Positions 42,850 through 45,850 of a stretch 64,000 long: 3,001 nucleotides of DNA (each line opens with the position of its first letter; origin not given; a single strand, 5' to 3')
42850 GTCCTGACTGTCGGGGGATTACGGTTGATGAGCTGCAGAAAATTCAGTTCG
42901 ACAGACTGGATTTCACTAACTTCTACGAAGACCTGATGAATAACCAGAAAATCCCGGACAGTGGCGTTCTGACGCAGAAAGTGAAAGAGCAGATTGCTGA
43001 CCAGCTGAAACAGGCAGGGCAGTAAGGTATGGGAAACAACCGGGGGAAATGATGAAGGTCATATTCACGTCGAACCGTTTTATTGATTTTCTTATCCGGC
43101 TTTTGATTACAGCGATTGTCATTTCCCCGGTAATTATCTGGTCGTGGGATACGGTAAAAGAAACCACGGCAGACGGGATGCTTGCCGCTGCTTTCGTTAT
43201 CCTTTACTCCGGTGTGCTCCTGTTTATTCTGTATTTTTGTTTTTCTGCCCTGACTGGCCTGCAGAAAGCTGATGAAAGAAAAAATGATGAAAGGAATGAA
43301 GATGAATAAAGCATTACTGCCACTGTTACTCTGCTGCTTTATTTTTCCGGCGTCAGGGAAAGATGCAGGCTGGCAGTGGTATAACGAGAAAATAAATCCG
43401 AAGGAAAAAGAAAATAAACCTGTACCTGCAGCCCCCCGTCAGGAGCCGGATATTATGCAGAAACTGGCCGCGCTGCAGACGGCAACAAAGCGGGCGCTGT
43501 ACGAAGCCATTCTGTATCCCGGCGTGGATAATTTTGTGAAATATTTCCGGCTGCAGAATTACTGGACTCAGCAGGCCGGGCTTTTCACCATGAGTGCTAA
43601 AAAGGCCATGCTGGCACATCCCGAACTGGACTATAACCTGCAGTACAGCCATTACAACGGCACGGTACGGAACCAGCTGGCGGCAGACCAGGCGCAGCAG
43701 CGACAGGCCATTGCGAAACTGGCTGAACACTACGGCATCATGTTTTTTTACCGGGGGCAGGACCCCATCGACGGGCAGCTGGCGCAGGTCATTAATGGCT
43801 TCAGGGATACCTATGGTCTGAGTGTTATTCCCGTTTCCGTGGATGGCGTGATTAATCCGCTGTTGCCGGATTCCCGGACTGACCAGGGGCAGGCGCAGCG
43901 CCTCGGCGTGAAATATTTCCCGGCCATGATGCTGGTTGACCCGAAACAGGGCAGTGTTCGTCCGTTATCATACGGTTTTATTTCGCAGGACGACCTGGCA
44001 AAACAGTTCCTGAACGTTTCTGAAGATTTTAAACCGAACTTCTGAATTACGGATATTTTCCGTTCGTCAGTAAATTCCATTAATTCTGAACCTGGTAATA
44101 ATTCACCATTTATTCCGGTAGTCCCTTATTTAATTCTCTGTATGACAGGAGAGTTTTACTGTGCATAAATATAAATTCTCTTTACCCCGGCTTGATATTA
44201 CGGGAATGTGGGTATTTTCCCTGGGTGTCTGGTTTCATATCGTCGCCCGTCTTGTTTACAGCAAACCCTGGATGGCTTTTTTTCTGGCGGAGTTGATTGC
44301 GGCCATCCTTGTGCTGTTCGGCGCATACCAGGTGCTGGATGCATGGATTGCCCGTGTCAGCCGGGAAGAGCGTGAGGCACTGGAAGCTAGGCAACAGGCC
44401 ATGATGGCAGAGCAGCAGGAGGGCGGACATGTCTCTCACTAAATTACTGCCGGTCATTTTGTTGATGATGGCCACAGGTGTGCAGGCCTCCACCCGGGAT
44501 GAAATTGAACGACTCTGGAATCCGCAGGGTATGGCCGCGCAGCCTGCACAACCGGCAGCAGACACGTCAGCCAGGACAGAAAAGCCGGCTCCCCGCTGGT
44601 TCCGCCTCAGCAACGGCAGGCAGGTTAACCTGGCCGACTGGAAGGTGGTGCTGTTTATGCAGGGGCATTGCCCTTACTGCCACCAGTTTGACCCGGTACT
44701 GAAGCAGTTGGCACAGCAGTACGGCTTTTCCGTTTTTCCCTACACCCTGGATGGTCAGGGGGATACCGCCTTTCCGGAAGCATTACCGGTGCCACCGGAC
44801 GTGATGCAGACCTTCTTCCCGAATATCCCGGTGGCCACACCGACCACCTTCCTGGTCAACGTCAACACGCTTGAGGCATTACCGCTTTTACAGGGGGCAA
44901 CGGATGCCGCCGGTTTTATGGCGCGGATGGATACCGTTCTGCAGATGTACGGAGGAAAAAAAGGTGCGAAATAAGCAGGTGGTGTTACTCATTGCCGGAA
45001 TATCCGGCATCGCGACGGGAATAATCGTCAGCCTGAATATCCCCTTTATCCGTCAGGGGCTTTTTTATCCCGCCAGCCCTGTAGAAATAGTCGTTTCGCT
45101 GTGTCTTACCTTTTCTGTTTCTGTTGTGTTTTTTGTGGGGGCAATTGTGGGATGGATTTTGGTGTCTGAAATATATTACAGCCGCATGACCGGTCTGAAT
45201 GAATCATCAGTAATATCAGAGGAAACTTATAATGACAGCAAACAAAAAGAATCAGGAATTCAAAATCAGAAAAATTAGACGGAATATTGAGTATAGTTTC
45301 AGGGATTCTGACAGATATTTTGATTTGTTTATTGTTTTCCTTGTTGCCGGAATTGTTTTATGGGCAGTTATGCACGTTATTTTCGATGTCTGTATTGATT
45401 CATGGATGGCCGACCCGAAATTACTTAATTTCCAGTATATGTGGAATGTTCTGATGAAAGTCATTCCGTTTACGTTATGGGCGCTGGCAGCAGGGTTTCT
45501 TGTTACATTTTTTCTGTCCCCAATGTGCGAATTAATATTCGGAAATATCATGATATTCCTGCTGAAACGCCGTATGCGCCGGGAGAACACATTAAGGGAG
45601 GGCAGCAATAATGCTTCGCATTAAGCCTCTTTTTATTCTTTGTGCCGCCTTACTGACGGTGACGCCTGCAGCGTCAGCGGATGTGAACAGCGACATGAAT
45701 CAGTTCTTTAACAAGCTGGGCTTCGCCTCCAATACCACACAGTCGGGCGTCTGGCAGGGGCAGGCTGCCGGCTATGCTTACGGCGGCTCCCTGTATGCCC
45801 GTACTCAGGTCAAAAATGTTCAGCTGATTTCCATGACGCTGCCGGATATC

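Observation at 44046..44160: Apparent absence of trbA/artA between traF and traQ and of trbH between traD and traI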

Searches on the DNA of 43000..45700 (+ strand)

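Call 3: search_dna_similar(query=window:43000-45700:+, collection=plasmids, mode=near, max_rows=30)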
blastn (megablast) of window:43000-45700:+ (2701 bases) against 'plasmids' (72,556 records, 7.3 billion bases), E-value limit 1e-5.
Records with a match: 3931; places in all: 4153; records where one place covers at least 80% of the query: 3226.
Best place of each record, by identity: >=99% 353; 95-99% 1367; 90-95% 1856; 80-90% 286; 60-80% 69.
By first word of the organism name: Escherichia 2967; Klebsiella 400; Salmonella 359; Shigella 122; Serratia 44; Enterobacter 23; Citrobacter 10; uncultured 4; Cronobacter 1; Pseudomonas 1.
By predicted mobility (MOB-suite, as given by PLSDB): conjugative 3867; mobilizable 50; non-mobilizable 14.
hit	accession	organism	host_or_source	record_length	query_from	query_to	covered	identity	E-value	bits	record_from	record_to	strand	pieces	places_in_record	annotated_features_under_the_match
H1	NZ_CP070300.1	Escherichia albertii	Shanxi,Poultry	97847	1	2701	100%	100.0%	0e+0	4983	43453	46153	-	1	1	traF: type-F conjugative transfer system pilin assembly protein TraF | trbB: type-F conjugative transfer system pilin assembly thiol-disulfide ... | trbF: F-type conjugal transfer protein TrbF | trbJ: P-type conjugative transfer protein TrbJ | conjugal transfer protein TrbE | and 3 other names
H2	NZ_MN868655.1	Escherichia coli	-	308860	1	2701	100%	100.0%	0e+0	4983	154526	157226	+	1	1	traF: type-F conjugative transfer system pilin assembly protein TraF | trbB: type-F conjugative transfer system pilin assembly thiol-disulfide ... | trbF: F-type conjugal transfer protein TrbF | trbJ: P-type conjugative transfer protein TrbJ | conjugal transfer protein TrbE | and 3 other names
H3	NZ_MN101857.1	Escherichia coli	pork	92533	1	2701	100%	100.0%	0e+0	4983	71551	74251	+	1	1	traF: type-F conjugative transfer system pilin assembly protein TraF | trbB: type-F conjugative transfer system pilin assembly thiol-disulfide ... | trbF: F-type conjugal transfer protein TrbF | trbJ: P-type conjugative transfer protein TrbJ | conjugal transfer protein TrbE | and 3 other names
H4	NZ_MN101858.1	Escherichia coli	Laboratory strain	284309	1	2701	100%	100.0%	0e+0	4983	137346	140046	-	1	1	traF: type-F conjugative transfer system pilin assembly protein TraF | trbB: type-F conjugative transfer system pilin assembly thiol-disulfide ... | trbF: F-type conjugal transfer protein TrbF | trbJ: P-type conjugative transfer protein TrbJ | conjugal transfer protein TrbE | and 3 other names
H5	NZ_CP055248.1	Citrobacter freundii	Homo sapiens,urine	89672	1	2701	100%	100.0%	0e+0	4983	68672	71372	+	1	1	traF: type-F conjugative transfer system pilin assembly protein TraF | trbB: type-F conjugative transfer system pilin assembly thiol-disulfide ... | trbF: F-type conjugal transfer protein TrbF | trbJ: P-type conjugative transfer protein TrbJ | conjugal transfer protein TrbE | and 3 other names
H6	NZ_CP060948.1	Escherichia coli O157:H7 str. EC10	Homo sapiens,urine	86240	1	2701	100%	99.8%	0e+0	4961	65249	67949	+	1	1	traF: type-F conjugative transfer system pilin assembly protein TraF | trbB: type-F conjugative transfer system pilin assembly thiol-disulfide ... | trbF: F-type conjugal transfer protein TrbF | trbJ: P-type conjugative transfer protein TrbJ | conjugal transfer protein TrbE | and 3 other names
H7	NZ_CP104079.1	Escherichia coli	dog,cell culture,Anal swab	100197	1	2701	100%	99.8%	0e+0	4961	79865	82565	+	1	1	traF: type-F conjugative transfer system pilin assembly protein TraF | trbB: type-F conjugative transfer system pilin assembly thiol-disulfide ... | trbF: F-type conjugal transfer protein TrbF | trbJ: P-type conjugative transfer protein TrbJ | conjugal transfer protein TrbE | and 3 other names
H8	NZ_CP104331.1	Escherichia coli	dog,cell culture,transconjugant from ...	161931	1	2701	100%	99.8%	0e+0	4961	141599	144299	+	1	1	traF: type-F conjugative transfer system pilin assembly protein TraF | trbB: type-F conjugative transfer system pilin assembly thiol-disulfide ... | trbF: F-type conjugal transfer protein TrbF | trbJ: P-type conjugative transfer protein TrbJ | conjugal transfer protein TrbE | and 3 other names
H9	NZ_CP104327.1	Escherichia coli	cell culture,transconjugant from ...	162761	1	2701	100%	99.8%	0e+0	4961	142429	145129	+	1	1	traF: type-F conjugative transfer system pilin assembly protein TraF | trbB: type-F conjugative transfer system pilin assembly thiol-disulfide ... | trbF: F-type conjugal transfer protein TrbF | trbJ: P-type conjugative transfer protein TrbJ | conjugal transfer protein TrbE | and 3 other names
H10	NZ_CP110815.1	Escherichia coli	dog,cell culture,transconjugant from ...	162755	1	2701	100%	99.8%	0e+0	4961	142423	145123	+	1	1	traF: type-F conjugative transfer system pilin assembly protein TraF | trbB: type-F conjugative transfer system pilin assembly thiol-disulfide ... | trbF: F-type conjugal transfer protein TrbF | trbJ: P-type conjugative transfer protein TrbJ | conjugal transfer protein TrbE | and 3 other names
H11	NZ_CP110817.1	Escherichia coli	dog,cell culture,transconjugant from ...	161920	1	2701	100%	99.8%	0e+0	4961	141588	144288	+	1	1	traF: type-F conjugative transfer system pilin assembly protein TraF | trbB: type-F conjugative transfer system pilin assembly thiol-disulfide ... | trbF: F-type conjugal transfer protein TrbF | trbJ: P-type conjugative transfer protein TrbJ | conjugal transfer protein TrbE | and 3 other names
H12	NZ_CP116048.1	Escherichia coli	culture,Anal swab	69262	1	2701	100%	99.8%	0e+0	4961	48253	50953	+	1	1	traF: type-F conjugative transfer system pilin assembly protein TraF | trbB: type-F conjugative transfer system pilin assembly thiol-disulfide ... | trbF: F-type conjugal transfer protein TrbF | trbJ: P-type conjugative transfer protein TrbJ | conjugal transfer protein TrbE | and 3 other names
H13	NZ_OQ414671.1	Escherichia coli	-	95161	1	2701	100%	99.8%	0e+0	4961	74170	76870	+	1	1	traF: type-F conjugative transfer system pilin assembly protein TraF | trbB: type-F conjugative transfer system pilin assembly thiol-disulfide ... | trbF: F-type conjugal transfer protein TrbF | trbJ: P-type conjugative transfer protein TrbJ | conjugal transfer protein TrbE | and 3 other names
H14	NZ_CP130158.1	Escherichia albertii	poultry,mixed culture,spleen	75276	1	2701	100%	99.8%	0e+0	4961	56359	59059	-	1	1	traF: type-F conjugative transfer system pilin assembly protein TraF | trbB: type-F conjugative transfer system pilin assembly thiol-disulfide ... | trbF: F-type conjugal transfer protein TrbF | trbJ: P-type conjugative transfer protein TrbJ | conjugal transfer protein TrbE | and 3 other names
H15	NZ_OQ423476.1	Escherichia coli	-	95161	1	2701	100%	99.8%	0e+0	4961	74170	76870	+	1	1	traF: type-F conjugative transfer system pilin assembly protein TraF | trbB: type-F conjugative transfer system pilin assembly thiol-disulfide ... | trbF: F-type conjugal transfer protein TrbF | trbJ: P-type conjugative transfer protein TrbJ | conjugal transfer protein TrbE | and 3 other names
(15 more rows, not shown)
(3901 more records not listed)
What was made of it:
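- Transconjugants: several records 99.8% identical over window 43000-45700 (traN 3' end to traH 5' end) come from transconjugants (call 3, H8-H11).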

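Call 5: get_annotated_region(hit=H3, flank=18000)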
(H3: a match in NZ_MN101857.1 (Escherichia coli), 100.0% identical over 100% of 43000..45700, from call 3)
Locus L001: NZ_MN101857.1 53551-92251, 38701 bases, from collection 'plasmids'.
description: Escherichia coli strain 2019XSD11 plasmid p2019XSD11-92, complete sequence
organism: Escherichia coli (NCBI taxid 562)
taxonomy: Bacteria; Pseudomonadota; Gammaproteobacteria; Enterobacterales; Enterobacteriaceae; Escherichia; Escherichia coli
host: -; source: pork; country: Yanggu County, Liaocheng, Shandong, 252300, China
typing (MOB-suite, as given by PLSDB): conjugative; replicon IncFIA,IncFII; relaxase MOBF,MOBQ; mating-pair formation MPF_F
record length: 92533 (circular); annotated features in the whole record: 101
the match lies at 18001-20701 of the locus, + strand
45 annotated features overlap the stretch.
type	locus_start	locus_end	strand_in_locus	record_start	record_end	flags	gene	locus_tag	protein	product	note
CDS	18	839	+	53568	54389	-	-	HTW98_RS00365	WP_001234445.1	DUF932 domain-containing protein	-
CDS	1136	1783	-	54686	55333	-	-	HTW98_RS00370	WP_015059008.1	transglycosylase SLT domain-containing protein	-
CDS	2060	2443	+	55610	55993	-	traM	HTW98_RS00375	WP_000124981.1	conjugal transfer relaxosome DNA-binding protein TraM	-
CDS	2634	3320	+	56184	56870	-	-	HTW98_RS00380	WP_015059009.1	PAS domain-containing protein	-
CDS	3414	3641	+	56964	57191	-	traY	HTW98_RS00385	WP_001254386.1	conjugal transfer relaxosome protein TraY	-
CDS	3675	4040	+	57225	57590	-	traA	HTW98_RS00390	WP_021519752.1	type IV conjugative transfer system pilin TraA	-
CDS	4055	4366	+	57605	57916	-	traL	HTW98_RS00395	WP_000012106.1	type IV conjugative transfer system protein TraL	-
CDS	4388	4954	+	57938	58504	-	traE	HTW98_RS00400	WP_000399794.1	type IV conjugative transfer system protein TraE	-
CDS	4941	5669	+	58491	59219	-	traK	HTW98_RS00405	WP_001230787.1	type-F conjugative transfer system secretin TraK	-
CDS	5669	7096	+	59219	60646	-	traB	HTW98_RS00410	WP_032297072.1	F-type conjugal transfer pilus assembly protein TraB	-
CDS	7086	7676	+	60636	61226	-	traP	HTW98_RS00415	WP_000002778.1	conjugal transfer pilus-stabilizing protein TraP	-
CDS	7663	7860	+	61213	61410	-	-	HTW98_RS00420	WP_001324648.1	conjugal transfer protein TrbD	-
CDS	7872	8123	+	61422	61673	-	trbG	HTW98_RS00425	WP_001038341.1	conjugal transfer protein TrbG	-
CDS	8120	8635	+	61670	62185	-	traV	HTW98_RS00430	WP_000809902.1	type IV conjugative transfer system lipoprotein TraV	-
CDS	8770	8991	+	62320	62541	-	traR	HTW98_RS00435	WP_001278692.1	conjugal transfer protein TraR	-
CDS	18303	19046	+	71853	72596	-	traF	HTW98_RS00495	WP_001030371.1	type-F conjugative transfer system pilin assembly protein TraF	-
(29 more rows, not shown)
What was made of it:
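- Checked: PGAP annotations of identical plasmids call traQ from ATG 44206, which gives a 160-bp gap (call 5).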

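Call 11: search_dna_similar(query=window:44046-44175:+, collection=plasmids, mode=distant, max_rows=40, rows=spread)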
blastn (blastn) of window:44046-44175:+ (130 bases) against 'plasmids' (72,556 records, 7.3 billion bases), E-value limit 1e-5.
Records with a match: 625; places in all: 629; records where one place covers at least 80% of the query: 622.
Best place of each record, by identity: >=99% 526; 95-99% 64; 90-95% 24; 80-90% 11.
By first word of the organism name: Escherichia 359; Klebsiella 210; Salmonella 42; Shigella 6; Citrobacter 4; Enterobacter 3; Cronobacter 1.
By predicted mobility (MOB-suite, as given by PLSDB): conjugative 610; mobilizable 14; non-mobilizable 1.
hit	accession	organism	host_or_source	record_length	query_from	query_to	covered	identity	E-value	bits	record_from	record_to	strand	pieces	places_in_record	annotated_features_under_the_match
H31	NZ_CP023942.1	Klebsiella pneumoniae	Homo sapiens,wound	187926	1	130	100%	100.0%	8e-60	235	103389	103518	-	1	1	none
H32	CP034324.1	Klebsiella pneumoniae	Blood sample,blood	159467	1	130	100%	100.0%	8e-60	235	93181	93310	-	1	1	traQ: type-F conjugative transfer system pilin chaperone TraQ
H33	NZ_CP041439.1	Escherichia coli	Pork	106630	1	130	100%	100.0%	8e-60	235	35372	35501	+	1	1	none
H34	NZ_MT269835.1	Klebsiella pneumoniae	-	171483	1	130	100%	100.0%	8e-60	235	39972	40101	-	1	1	none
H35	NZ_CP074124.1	Escherichia coli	single bacteria,ascites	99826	1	130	100%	100.0%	8e-60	235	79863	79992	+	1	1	none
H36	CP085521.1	Escherichia coli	culture,feces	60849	1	130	100%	100.0%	8e-60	235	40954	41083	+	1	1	traQ: type-F conjugative transfer system pilin chaperone TraQ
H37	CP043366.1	Klebsiella pneumoniae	Homo sapiens,Pure Culture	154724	1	130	100%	100.0%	8e-60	235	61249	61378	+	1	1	traQ: type-F conjugative transfer system pilin chaperone TraQ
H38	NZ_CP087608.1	Klebsiella pneumoniae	Homo sapiens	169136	1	130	100%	100.0%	8e-60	235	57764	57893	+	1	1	none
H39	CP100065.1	Escherichia coli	cell culture,feces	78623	1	130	100%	100.0%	8e-60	235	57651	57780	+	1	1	none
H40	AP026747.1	Escherichia coli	Homo sapiens,feces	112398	1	130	100%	100.0%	8e-60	235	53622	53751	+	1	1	traQ: conjugal transfer protein TraQ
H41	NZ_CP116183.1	Escherichia coli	whole organism,button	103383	1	130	100%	100.0%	8e-60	235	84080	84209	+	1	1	none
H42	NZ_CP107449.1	Klebsiella pneumoniae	Homo sapiens,sputum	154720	1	130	100%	100.0%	8e-60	235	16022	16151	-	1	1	none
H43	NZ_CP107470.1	Klebsiella pneumoniae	Homo sapiens,sputum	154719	1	130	100%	100.0%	8e-60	235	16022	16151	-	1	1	none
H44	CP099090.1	Escherichia coli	culture,Pooled faeces sample collected ...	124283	1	130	100%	100.0%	8e-60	235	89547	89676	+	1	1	none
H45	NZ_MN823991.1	Escherichia coli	-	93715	1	130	100%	100.0%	8e-60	235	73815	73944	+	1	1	none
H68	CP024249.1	Escherichia coli O182:H21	-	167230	1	130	100%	91.4%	2e-49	201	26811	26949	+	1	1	none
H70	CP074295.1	Salmonella enterica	food,mixture corn and egg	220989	65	130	51%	88.1%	1e-12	79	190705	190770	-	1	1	traQ: type-F conjugative transfer system pilin chaperone TraQ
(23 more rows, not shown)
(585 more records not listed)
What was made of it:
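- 44046..44160 (+): 115-bp traF-traQ intercistronic spacer: the 'empty' allele of the trbA/artA slot. Found in 625 PLSDB plasmids (call 11).
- The identical junction occurs in hundreds of independently sequenced complete plasmids from E. coli, Klebsiella, Salmonella, Shigella and Citrobacter: 526 records at 99% or more (call 11).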

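Call 13: get_annotated_region(hit=H70, flank=2500)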
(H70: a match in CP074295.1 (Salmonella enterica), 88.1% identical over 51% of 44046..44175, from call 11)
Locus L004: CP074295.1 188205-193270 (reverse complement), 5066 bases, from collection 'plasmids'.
description: Salmonella enterica subsp. enterica serovar Rubislaw strain CFSAN006171 plasmid pCFSAN006171_1, complete sequence
organism: Salmonella enterica (NCBI taxid 598)
taxonomy: Bacteria; Pseudomonadota; Gammaproteobacteria; Enterobacterales; Enterobacteriaceae; Salmonella; Salmonella enterica
host: -; source: food,mixture corn and egg; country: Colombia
typing (MOB-suite, as given by PLSDB): conjugative; replicon IncFIB,IncFIC,IncFII; relaxase MOBF; mating-pair formation MPF_F
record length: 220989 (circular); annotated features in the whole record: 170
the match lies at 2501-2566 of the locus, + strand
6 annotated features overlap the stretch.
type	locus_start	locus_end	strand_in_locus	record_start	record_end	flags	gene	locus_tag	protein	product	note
CDS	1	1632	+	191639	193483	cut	traN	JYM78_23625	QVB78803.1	type-F conjugative transfer system mating-pair stabilization protein TraN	-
CDS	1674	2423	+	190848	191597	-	traF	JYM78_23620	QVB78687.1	type-F conjugative transfer system pilin assembly protein TraF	-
CDS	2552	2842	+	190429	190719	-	traQ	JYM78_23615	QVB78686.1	type-F conjugative transfer system pilin chaperone TraQ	-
CDS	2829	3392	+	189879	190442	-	trbB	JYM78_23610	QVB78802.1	type-F conjugative transfer system pilin assembly thiol-disulfide isomerase TrbB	-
CDS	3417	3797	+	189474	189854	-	-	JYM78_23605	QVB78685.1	hypothetical protein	-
CDS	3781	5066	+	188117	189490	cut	-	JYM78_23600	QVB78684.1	conjugal transfer protein TraH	-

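Call 14: get_annotated_region(hit=H68, flank=2500)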
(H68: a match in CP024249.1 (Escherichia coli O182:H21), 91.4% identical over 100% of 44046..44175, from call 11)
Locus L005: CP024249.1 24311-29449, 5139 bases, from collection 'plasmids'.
description: Escherichia coli O182:H21 strain D181 plasmid unnamed1, complete sequence
organism: Escherichia coli O182:H21 (NCBI taxid 2048779)
taxonomy: Bacteria; Pseudomonadota; Gammaproteobacteria; Enterobacterales; Enterobacteriaceae; Escherichia; Escherichia coli; Escherichia coli O182:H21
host: -; source: -; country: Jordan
typing (MOB-suite, as given by PLSDB): conjugative; replicon IncFIA,IncFIB,IncFIC; relaxase MOBF,MOBF; mating-pair formation MPF_F
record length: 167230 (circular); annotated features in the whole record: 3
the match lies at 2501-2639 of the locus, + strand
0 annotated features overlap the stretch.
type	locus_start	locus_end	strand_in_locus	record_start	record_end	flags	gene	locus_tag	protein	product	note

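Call 25: search_rna_families(source=window, start=43700, end=44500, threshold=evalue, max_evalue=1)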
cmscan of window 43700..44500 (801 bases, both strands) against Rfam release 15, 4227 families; matches with E-value up to 1: 0.
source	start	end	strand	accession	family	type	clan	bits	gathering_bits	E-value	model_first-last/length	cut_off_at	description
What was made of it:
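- Tried and rejected: The Rfam scan at E of 1 or less found 0 matches (call 25).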
